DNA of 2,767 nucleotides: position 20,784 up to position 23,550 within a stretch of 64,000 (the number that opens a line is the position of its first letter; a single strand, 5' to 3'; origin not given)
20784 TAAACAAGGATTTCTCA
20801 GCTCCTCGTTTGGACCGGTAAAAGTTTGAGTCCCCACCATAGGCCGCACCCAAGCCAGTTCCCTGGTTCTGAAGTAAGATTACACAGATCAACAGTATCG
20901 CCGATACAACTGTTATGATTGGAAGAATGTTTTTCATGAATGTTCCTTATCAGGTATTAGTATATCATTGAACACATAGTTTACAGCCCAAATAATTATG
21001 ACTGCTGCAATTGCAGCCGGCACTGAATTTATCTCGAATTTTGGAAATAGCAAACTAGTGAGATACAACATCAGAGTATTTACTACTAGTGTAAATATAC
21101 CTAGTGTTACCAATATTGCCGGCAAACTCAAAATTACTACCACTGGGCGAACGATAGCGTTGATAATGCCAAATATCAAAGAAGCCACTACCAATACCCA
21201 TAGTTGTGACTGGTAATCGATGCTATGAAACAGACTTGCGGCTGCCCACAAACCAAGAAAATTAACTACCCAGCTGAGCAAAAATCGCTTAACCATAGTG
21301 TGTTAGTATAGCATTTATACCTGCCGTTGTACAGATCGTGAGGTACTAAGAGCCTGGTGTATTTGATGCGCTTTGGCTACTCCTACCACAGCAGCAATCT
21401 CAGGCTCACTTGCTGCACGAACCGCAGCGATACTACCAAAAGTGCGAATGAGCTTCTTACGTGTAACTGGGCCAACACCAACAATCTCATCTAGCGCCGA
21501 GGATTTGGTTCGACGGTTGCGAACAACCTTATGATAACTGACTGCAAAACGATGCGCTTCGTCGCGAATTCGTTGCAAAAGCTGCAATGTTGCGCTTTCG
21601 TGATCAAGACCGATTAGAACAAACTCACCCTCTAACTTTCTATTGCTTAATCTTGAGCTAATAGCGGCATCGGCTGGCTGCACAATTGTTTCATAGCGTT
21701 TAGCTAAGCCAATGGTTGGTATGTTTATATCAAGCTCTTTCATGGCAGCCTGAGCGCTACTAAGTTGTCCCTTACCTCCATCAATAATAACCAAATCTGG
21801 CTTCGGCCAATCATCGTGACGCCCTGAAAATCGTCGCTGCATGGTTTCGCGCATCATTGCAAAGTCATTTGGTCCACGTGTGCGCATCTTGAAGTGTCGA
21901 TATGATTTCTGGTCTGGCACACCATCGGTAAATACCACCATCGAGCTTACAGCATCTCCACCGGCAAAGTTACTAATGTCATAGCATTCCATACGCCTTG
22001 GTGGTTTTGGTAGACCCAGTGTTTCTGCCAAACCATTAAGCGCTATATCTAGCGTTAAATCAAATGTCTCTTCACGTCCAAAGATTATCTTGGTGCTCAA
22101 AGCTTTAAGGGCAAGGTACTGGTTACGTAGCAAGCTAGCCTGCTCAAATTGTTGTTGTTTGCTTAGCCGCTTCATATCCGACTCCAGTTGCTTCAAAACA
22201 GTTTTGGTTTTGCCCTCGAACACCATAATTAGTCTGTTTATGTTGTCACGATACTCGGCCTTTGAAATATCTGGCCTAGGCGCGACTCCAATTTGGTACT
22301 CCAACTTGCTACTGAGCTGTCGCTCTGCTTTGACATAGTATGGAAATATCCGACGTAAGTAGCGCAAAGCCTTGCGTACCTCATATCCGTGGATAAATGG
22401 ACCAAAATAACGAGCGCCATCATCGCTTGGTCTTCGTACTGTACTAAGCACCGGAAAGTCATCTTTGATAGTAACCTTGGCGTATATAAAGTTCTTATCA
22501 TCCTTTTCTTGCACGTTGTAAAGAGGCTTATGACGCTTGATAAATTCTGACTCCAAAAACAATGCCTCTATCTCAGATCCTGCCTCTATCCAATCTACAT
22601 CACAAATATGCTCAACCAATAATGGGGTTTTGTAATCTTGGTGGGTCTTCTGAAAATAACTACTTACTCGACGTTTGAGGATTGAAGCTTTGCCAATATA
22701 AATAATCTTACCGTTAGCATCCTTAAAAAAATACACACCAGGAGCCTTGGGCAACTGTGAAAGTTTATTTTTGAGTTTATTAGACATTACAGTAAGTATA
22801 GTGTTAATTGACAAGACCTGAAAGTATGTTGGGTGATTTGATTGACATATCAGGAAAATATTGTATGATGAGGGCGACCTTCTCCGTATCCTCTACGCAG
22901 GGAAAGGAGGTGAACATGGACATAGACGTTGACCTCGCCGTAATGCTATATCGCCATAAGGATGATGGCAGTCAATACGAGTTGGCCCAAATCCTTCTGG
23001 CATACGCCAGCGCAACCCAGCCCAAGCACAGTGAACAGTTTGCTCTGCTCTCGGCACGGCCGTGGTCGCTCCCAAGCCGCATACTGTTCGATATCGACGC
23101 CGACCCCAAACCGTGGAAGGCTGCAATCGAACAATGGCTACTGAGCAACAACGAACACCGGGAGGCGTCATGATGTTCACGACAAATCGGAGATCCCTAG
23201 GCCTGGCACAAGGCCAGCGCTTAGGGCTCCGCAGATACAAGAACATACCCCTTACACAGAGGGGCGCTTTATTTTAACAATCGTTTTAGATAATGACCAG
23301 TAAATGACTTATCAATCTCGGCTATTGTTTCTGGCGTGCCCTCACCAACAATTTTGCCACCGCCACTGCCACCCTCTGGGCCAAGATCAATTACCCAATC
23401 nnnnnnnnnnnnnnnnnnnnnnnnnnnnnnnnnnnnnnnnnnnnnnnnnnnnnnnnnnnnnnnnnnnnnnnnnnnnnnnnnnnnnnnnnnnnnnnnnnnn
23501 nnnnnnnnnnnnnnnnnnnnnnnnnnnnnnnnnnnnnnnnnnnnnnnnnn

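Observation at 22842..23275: Cassette C: 85-aa GC-rich gene inserted exactly between uvrC and uvrA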

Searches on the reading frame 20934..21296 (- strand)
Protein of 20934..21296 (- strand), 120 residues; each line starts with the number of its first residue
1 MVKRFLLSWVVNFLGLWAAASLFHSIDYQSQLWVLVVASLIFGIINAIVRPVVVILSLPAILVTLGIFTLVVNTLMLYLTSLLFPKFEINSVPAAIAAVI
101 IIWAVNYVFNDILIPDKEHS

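Call 103: search_protein_families(library=pfam, proteins=[window:20934-21296:-], max_evalue=0.00001)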
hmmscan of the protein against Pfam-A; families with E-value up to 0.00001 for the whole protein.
window:20934-21296:- (120 aa): 1 family
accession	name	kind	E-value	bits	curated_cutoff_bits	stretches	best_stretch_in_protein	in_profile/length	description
PF04020.18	Phage_holin_4_2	-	5.9e-25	88.3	28.8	1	4-108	2-105/105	Mycobacterial 4 TMS phage holin, superfamily IV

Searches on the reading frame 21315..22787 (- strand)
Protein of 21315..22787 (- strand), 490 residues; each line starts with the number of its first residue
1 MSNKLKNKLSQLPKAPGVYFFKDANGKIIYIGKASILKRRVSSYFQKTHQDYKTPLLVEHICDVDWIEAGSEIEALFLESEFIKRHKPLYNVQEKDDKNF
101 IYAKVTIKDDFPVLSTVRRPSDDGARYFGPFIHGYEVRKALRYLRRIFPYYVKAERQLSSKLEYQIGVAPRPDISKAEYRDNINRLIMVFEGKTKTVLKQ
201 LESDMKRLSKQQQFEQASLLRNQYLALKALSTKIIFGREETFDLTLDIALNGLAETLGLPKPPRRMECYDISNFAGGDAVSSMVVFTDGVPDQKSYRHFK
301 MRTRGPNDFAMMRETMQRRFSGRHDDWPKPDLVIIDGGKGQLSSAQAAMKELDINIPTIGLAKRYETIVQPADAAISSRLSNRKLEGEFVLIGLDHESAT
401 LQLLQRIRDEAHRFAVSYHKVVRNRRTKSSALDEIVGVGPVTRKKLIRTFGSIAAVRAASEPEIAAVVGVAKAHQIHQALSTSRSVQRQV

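Call 103: search_protein_families(library=pfam, proteins=[window:21315-22787:-], max_evalue=0.00001)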
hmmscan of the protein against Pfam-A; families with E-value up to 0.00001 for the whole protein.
window:21315-22787:- (490 aa): 4 families
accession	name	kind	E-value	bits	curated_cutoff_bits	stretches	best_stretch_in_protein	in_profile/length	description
PF08459.17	UvrC_RNaseH_dom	-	2.1e-50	171.1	22.3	1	255-416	2-159/159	UvrC RNAse H endonuclease domain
PF01541.30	GIY-YIG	-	2.7e-09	37.6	22.6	1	16-91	2-78/78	GIY-YIG catalytic domain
PF14520.12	HHH_5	-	1.2e-06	29.4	27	1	431-480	3-55/57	Helix-hairpin-helix domain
PF02151.25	UVR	-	1.5e-06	28.2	21.5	1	195-229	1-35/36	UvrB/uvrC motif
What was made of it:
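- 21315..22787 (-): uvrC, the divergent upstream neighbour in this lineage only. Pfam GIY-YIG and UvrC_RNaseH_dom (call 103).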

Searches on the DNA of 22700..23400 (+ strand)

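Call 5: search_rna_families(source=window, start=22700, end=23400, threshold=evalue, max_evalue=10, show_alignments=3)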
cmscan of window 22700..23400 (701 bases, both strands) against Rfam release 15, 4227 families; matches with E-value up to 10: 0.
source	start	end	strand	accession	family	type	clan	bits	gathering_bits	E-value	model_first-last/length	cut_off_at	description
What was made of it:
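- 23188..23231 (+): Conserved hairpin of about 18 bp in the 3'UTR. There is no Rfam match (call 5).
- There is no Rfam family (call 5).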

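Call 66: build_rna_model(alignment_id=A6)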
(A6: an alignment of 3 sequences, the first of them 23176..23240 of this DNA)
Model R1 built from alignment A6 (3 sequences, 65 columns); structure: RNAalifold consensus.
model positions 61; base pairs 17; branch points 0; effective number of sequences 3; information 0.883 bits per position. Calibrated on 0.2 Mb of random sequence (short: E-values are rough).
structure used (alignment columns):
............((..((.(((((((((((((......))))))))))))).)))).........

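Call 67: search_with_rna_model(model_id=R1, sources=[window, L002, L004, L005, L006, L007, L008, L009, L010, L011, L012, L013, L014, L015, L016, L017, L018, L019, L021, L022], max_evalue=10)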
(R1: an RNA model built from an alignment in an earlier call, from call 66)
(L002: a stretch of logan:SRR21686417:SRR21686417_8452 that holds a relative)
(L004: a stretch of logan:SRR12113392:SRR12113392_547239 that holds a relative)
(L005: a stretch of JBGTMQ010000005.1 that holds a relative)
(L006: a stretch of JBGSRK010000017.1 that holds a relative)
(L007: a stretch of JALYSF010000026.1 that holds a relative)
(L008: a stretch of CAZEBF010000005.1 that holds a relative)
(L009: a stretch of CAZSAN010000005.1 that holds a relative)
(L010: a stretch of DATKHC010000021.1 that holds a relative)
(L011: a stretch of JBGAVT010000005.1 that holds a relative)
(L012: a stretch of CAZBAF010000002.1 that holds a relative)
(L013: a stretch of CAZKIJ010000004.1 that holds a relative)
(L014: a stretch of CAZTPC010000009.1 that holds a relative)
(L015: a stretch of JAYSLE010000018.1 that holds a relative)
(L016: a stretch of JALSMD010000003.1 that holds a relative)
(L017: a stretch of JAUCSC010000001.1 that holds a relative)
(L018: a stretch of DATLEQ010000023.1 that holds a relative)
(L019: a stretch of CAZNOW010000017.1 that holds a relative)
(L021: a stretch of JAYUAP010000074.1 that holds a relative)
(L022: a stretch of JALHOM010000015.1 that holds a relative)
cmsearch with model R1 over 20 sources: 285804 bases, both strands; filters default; matches with E-value up to 10: 5.
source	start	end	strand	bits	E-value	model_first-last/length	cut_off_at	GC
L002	3276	3336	+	78.4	1.2e-13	1-61/61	no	0.52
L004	7107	7166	+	75.8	4e-13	1-61/61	no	0.52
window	23177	23239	+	67.4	2.3e-11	1-61/61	no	0.59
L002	3287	3328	-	16.8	0.93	12-53/61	no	0.6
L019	13340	13407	-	13.8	4.1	1-61/61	no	0.46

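Call 69: search_with_rna_model(model_id=R1, sources=[L085, L086, L087, L088, L089, L090, L091, L092, L093, L094, L095, L096, L097, L098], max_evalue=1, show_alignments=6)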
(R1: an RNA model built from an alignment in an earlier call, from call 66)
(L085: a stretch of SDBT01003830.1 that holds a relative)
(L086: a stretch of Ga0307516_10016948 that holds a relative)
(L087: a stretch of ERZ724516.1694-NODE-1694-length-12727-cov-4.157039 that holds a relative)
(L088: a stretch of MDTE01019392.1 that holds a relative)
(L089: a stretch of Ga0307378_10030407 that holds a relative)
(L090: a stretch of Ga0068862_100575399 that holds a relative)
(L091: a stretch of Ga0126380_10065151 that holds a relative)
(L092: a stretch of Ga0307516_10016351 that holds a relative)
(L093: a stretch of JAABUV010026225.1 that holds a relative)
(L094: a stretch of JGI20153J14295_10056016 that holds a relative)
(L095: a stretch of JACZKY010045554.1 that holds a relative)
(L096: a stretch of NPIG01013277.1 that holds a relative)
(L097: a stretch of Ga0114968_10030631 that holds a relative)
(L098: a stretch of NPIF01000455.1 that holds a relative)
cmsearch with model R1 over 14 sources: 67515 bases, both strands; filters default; matches with E-value up to 1: 0.
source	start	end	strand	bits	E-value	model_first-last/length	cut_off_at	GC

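Call 101: search_with_rna_model(model_id=R1, sources=[window, L002, L004, L099, L102, L003, L103, L104, L100], max_evalue=0.001, make_alignment=true)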
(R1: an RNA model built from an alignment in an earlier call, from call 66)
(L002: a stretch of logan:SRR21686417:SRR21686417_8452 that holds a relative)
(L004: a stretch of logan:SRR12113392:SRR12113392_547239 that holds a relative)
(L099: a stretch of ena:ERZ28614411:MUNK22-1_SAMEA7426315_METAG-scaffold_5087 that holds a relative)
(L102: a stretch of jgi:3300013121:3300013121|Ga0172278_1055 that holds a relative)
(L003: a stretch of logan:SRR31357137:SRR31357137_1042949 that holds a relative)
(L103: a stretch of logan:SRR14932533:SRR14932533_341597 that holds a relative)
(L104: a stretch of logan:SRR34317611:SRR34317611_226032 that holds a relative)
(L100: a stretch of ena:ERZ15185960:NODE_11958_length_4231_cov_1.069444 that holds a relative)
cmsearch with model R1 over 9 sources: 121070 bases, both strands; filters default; matches with E-value up to 0.001: 9.
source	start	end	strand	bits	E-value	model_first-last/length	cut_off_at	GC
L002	3276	3336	+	78.4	4.9e-14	1-61/61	no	0.52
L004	7107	7166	+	75.8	1.7e-13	1-61/61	no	0.52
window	23177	23239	+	67.4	9.9e-12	1-61/61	no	0.59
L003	642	704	+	67.4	9.9e-12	1-61/61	no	0.59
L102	5352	5414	+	63.1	7.7e-11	1-61/61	no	0.59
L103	4304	4366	+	63.1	7.7e-11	1-61/61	no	0.59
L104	1829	1891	+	63.1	7.7e-11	1-61/61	no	0.59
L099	2714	2777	+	32.3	0.00022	1-61/61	no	0.56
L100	303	366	+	32.3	0.00022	1-61/61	no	0.56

Alignment A8: 9 matches aligned to the model, 68 columns, each read 5' to 3' on its own strand. Consensus structure (alignment columns), stored with it:
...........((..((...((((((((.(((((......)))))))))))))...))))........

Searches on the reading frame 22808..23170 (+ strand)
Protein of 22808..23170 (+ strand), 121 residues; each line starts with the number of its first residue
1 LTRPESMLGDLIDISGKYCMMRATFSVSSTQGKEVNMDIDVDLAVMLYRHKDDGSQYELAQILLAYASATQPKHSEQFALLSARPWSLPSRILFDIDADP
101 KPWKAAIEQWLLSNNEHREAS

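Call 10: search_protein_families(library=pfam, proteins=[window:22808-23170:+], max_evalue=1)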
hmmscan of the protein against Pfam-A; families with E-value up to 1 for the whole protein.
window:22808-23170:+ (121 aa): 0 families
